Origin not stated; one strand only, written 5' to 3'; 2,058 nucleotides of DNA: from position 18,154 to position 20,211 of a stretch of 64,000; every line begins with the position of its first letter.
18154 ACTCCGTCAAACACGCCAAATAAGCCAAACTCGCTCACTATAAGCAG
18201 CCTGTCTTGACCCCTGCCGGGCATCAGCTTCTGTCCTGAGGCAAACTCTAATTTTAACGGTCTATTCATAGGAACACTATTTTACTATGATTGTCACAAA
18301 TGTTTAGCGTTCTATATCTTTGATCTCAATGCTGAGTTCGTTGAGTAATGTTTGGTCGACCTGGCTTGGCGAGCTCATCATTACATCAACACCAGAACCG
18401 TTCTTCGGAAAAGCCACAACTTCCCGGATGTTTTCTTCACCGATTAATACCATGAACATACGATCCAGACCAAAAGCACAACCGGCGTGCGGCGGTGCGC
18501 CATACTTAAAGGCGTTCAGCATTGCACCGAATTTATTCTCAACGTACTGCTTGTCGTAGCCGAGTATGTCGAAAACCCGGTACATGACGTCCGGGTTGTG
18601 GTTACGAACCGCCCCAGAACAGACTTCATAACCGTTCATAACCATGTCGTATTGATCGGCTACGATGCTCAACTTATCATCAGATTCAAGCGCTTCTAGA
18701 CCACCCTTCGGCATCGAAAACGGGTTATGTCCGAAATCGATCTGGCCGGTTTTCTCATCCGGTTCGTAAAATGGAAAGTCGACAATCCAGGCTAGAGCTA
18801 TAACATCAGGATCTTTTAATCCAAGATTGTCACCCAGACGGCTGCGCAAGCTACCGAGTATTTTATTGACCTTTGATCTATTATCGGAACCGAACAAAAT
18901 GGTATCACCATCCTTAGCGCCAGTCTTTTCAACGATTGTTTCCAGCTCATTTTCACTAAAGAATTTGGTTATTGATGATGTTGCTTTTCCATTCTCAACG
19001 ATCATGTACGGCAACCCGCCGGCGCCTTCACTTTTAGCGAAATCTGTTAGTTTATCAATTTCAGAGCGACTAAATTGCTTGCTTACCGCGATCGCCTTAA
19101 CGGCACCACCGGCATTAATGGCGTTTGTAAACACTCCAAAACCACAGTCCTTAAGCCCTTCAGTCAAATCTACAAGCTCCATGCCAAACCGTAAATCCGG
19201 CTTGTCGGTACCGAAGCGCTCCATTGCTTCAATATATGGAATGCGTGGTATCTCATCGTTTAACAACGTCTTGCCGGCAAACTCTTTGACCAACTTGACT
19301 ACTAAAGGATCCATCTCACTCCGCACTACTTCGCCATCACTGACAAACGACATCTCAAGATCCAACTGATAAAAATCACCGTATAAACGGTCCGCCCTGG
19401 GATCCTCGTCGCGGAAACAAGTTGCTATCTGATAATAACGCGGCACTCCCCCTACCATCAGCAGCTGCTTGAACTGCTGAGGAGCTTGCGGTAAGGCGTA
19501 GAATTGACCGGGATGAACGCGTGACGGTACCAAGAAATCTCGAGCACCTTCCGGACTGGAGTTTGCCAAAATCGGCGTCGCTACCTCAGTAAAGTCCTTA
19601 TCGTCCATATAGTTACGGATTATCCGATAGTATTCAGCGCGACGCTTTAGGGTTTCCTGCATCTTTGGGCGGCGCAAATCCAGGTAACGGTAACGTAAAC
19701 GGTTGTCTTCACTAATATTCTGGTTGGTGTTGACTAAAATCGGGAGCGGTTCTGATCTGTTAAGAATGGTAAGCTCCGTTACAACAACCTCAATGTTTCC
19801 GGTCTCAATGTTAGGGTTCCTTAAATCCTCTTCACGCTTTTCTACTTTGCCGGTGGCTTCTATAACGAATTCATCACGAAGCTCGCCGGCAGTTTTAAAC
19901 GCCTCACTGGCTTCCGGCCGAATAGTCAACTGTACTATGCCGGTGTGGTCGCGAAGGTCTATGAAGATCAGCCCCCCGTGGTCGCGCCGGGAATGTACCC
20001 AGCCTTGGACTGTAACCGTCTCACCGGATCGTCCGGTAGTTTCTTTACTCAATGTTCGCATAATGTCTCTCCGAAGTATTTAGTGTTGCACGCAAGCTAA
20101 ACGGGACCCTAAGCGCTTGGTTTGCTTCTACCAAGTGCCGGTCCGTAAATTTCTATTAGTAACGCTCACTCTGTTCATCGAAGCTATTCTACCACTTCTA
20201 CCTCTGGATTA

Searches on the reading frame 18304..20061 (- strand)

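Call 68: search_protein_families(library=pfam, proteins=[window:18304-20061:-], max_evalue=0.00001)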
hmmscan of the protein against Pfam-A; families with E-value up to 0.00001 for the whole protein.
window:18304-20061:- (585 aa): 3 families
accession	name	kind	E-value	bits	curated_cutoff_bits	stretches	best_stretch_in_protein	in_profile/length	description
PF00152.25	tRNA-synt_2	-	3.1e-106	355.3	25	1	118-554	2-307/308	tRNA synthetases class II (D, K and N)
PF02938.19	GAD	-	3.2e-25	88.6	23.4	1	311-402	1-95/95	GAD domain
PF01336.31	tRNA_anti-codon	-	1.4e-19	70.2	27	1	16-100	1-75/75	OB-fold nucleic acid binding domain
